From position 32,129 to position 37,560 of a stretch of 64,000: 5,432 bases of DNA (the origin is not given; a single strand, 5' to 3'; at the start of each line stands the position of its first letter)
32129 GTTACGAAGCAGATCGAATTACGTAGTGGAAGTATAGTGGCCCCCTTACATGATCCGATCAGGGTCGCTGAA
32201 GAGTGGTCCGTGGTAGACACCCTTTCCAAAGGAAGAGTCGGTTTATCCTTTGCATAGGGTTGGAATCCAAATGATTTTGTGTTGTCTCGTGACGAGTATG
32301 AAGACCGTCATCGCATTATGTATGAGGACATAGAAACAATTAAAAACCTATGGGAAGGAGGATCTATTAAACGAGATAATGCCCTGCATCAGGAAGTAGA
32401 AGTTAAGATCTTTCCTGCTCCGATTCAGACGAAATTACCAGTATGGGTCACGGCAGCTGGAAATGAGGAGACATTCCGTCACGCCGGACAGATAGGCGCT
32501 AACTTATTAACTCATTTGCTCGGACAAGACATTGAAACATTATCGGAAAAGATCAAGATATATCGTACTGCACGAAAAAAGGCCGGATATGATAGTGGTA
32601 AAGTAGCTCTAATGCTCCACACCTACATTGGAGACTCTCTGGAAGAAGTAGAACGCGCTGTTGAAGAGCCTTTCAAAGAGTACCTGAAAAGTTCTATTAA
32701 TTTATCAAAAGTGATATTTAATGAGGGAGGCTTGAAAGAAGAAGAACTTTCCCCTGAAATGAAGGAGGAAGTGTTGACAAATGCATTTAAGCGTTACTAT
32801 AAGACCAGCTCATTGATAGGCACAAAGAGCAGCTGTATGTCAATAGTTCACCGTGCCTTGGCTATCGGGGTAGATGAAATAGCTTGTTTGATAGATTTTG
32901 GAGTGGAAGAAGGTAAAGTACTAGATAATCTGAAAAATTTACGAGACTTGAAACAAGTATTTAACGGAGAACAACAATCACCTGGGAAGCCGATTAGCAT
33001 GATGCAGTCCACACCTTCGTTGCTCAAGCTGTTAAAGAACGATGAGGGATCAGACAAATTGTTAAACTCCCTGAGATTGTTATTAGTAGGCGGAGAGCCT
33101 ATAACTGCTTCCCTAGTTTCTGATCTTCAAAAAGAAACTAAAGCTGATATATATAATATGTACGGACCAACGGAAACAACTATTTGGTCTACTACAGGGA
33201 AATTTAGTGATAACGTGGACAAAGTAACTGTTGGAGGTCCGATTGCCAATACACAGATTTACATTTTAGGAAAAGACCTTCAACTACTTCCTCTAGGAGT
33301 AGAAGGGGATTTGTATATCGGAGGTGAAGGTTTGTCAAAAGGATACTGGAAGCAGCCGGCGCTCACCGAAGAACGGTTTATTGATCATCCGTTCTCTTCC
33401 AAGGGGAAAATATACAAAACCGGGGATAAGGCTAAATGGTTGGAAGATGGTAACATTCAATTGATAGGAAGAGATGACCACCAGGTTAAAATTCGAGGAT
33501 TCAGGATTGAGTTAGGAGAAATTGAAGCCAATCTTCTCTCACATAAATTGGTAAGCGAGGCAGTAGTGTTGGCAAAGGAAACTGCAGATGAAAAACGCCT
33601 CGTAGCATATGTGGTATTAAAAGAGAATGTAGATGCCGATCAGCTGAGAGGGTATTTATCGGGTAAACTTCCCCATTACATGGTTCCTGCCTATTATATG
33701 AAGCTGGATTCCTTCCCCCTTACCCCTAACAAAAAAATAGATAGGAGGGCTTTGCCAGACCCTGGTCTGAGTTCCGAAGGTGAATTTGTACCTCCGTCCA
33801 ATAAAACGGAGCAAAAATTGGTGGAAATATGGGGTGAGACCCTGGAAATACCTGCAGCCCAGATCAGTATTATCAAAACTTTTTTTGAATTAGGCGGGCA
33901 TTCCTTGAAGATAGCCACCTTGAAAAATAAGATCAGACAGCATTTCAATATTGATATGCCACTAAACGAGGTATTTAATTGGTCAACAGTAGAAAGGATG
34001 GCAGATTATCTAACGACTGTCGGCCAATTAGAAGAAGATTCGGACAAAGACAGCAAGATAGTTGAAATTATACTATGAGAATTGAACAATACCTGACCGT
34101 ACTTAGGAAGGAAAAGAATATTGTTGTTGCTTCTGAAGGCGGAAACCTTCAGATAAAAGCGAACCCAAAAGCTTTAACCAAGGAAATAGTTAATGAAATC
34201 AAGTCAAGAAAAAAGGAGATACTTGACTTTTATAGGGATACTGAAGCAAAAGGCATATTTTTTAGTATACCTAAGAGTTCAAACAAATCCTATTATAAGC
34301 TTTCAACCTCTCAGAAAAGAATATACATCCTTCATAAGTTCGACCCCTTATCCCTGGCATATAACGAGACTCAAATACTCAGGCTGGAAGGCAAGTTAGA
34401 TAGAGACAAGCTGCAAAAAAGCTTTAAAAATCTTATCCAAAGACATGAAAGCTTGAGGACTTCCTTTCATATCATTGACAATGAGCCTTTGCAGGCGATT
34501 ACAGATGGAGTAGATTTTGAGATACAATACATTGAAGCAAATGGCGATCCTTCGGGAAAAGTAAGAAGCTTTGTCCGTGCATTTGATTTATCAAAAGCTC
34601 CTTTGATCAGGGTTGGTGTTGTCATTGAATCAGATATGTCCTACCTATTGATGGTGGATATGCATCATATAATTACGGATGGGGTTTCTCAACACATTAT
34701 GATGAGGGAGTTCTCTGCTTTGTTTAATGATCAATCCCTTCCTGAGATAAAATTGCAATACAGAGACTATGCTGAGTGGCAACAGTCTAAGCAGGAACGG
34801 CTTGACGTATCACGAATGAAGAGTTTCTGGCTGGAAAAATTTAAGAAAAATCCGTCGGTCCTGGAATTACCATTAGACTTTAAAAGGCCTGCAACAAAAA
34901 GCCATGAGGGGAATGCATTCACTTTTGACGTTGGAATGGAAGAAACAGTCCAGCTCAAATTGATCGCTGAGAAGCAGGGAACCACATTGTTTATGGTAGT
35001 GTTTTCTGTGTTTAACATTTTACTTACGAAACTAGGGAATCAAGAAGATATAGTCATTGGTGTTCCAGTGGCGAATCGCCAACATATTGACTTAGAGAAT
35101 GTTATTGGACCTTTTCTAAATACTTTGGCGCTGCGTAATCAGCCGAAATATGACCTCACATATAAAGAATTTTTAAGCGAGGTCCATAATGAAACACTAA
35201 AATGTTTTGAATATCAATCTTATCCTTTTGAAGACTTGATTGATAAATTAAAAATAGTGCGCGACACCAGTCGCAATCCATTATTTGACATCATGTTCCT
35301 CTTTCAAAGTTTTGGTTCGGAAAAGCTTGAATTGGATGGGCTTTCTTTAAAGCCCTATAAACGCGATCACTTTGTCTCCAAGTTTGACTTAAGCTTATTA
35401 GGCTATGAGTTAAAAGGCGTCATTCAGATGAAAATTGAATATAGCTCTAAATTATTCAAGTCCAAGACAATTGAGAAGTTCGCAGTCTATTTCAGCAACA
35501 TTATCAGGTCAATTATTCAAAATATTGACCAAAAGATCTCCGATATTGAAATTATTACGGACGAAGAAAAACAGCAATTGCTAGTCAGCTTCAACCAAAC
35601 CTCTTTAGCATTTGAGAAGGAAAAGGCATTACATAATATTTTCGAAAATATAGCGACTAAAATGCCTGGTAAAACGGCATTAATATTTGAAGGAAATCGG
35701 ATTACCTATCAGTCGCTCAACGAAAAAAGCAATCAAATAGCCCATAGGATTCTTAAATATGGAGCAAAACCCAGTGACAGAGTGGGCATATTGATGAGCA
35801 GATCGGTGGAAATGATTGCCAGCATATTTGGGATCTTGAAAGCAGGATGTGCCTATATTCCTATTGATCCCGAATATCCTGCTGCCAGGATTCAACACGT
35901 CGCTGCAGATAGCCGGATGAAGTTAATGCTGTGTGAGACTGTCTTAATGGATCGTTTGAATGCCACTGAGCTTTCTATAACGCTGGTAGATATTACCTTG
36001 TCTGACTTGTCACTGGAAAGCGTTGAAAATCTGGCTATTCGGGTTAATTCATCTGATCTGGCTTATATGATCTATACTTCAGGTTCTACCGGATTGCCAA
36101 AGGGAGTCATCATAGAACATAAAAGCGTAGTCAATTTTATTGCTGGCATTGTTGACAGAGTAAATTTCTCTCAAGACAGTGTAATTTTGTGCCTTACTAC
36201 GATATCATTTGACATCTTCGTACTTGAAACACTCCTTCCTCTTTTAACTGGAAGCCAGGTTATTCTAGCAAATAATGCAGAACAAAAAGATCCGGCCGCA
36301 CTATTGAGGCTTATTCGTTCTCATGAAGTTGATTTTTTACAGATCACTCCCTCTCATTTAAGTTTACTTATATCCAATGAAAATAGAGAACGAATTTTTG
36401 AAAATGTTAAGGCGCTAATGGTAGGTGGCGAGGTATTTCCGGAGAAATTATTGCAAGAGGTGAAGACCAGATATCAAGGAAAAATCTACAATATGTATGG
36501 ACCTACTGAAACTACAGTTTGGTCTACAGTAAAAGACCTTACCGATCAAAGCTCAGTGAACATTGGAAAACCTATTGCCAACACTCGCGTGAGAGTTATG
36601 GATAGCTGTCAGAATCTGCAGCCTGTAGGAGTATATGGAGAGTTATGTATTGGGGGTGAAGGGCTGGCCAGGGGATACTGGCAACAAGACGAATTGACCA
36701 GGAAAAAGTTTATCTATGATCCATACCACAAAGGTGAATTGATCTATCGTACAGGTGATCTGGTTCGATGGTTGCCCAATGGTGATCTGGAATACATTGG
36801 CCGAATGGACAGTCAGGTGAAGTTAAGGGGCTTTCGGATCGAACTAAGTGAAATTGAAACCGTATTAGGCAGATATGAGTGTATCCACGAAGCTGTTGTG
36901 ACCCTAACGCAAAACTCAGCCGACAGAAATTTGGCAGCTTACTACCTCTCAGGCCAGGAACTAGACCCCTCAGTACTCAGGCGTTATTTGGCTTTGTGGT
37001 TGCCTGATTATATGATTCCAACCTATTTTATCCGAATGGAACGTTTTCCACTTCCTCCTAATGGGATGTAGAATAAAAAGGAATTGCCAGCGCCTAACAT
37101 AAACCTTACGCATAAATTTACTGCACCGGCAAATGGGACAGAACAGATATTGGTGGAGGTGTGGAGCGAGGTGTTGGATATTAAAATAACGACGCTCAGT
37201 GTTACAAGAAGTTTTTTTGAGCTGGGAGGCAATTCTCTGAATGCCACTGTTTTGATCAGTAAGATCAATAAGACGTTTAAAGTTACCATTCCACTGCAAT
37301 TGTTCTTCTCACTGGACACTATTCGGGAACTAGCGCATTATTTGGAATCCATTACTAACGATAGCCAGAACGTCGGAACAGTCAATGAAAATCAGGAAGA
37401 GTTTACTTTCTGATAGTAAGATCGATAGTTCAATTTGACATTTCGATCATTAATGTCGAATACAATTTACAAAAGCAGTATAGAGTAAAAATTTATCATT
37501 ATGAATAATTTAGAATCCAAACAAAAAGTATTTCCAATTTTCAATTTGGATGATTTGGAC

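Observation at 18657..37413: Four reading-frame disruptions cluster in 19 kb while the 10.5 kb and 7.2 kb megasynthase ORFs stay intact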

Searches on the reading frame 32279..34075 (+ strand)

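Call 8: search_protein_families(library=pfam, proteins=[window:32279-34075:+], max_evalue=0.001)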
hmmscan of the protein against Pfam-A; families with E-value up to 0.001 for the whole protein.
window:32279-34075:+ (599 aa): 4 families
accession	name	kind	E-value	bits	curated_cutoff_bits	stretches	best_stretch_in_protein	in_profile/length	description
PF00501.34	AMP-binding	-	7.5e-26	91.3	29.9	1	239-357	257-384/384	AMP-binding enzyme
PF00550.31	PP-binding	-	6.9e-16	58.7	20.8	1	512-578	1-67/67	Phosphopantetheine attachment site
PF00296.26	Bac_luciferase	-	1.3e-15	58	27.9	1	6-197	119-311/314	Luciferase-like monooxygenase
PF13193.12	AMP-binding_C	-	1.4e-11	45.6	24.5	1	414-486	1-76/76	AMP-binding enzyme C-terminal domain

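Call 69: search_protein_families(library=ncbifam, proteins=[L005:2041-4029:+, L005:15311-16270:+], max_evalue=0.00001)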
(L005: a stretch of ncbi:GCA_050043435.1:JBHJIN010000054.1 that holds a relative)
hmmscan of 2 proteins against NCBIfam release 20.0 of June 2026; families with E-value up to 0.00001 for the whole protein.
L005:2041-4029:+ (663 aa): 2 families
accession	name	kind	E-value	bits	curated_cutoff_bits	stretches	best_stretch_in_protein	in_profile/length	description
NF041651.1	nodul_NodU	equivalog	2e-46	158.9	1000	1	257-530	266-527/556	nodulation protein NodU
TIGR00143.1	hypF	equivalog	1.6e-07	29.9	466.1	0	111-168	455-513/741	carbamoyltransferase HypF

L005:15311-16270:+ (320 aa): 24 families
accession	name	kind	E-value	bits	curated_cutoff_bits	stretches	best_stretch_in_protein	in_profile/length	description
TIGR04020.1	seco_metab_LLM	subfamily_domain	1.1e-134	449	244.45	1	7-320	1-319/341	MupA/Atu3671 family FMN-dependent luciferase-like monooxygenase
TIGR03619.1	F420_Rv2161c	subfamily_domain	2.4e-31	109.2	166.9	1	32-231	6-217/247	TIGR03619 family F420-dependent LLM class oxidoreductase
TIGR04027.1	LLM_KPN_01858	hypoth_equivalog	1.4e-28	99.8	412.9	1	17-193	13-181/326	putative FMN-dependent luciferase-like monooxygenase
TIGR03858.1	LLM_2I7G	subfamily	2.6e-27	95.7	462.25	1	22-257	24-257/337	Atu2307/SP_0267 family LLM class monooxygenase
TIGR03571.1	lucif_BA3436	subfamily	7.5e-24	84.5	303.9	1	3-222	9-231/304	TIGR03571 family LLM class oxidoreductase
NF052254.1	luciferase_Alph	exception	4.9e-23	81.9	600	1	5-318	1-322/354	luciferase subunit alpha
NF052255.1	luciferase_Beta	exception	1.2e-18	67.2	500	1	5-258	1-254/325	luciferase subunit beta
TIGR03558.1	oxido_grp_1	subfamily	1.1e-17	64.2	166.95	1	28-259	24-249/325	MsnO8 family LLM class oxidoreductase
TIGR04021.1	LLM_DMSO2_sfnG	equivalog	5.8e-16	58.8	382.95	1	13-317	17-322/350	dimethylsulfone monooxygenase SfnG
TIGR03560.1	F420_Rv1855c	subfamily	9.1e-16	58.3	231.4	1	17-226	6-222/227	TIGR03560 family F420-dependent LLM class oxidoreductase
TIGR04465.1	ArgArg_F420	equivalog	7.2e-12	45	470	1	23-237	59-275/364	F420-dependent hydroxymycolic acid dehydrogenase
NF002619.0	PRK02271.1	equivalog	9.7e-12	44.8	276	1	22-217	12-199/329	5,10-methylenetetrahydromethanopterin reductase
TIGR03557.1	F420_G6P_family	subfamily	2e-11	43.6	210.4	1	26-201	15-193/316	TIGR03557 family F420-dependent LLM class oxidoreductase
TIGR04036.1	LLM_CE1758_fam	subfamily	2.5e-10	39.7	479.1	1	25-228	29-235/355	CE1758 family FMN-dependent luciferase-like monooxygenase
TIGR03564.1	F420_MSMEG_4879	subfamily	2e-09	37.5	234.25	1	27-291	2-256/265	TIGR03564 family F420-dependent LLM class oxidoreductase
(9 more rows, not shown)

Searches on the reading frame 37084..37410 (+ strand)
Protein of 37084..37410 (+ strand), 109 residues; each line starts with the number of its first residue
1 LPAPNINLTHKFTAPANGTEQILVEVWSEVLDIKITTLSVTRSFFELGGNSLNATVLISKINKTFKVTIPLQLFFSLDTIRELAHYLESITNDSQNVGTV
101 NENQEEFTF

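Call 8: search_protein_families(library=pfam, proteins=[window:37084-37410:+], max_evalue=0.001)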
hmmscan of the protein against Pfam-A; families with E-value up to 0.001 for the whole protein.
window:37084-37410:+ (109 aa): 1 family
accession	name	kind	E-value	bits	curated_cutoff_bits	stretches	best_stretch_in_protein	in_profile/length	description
PF00550.31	PP-binding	-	8.1e-19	68.1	20.8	1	22-87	2-67/67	Phosphopantetheine attachment site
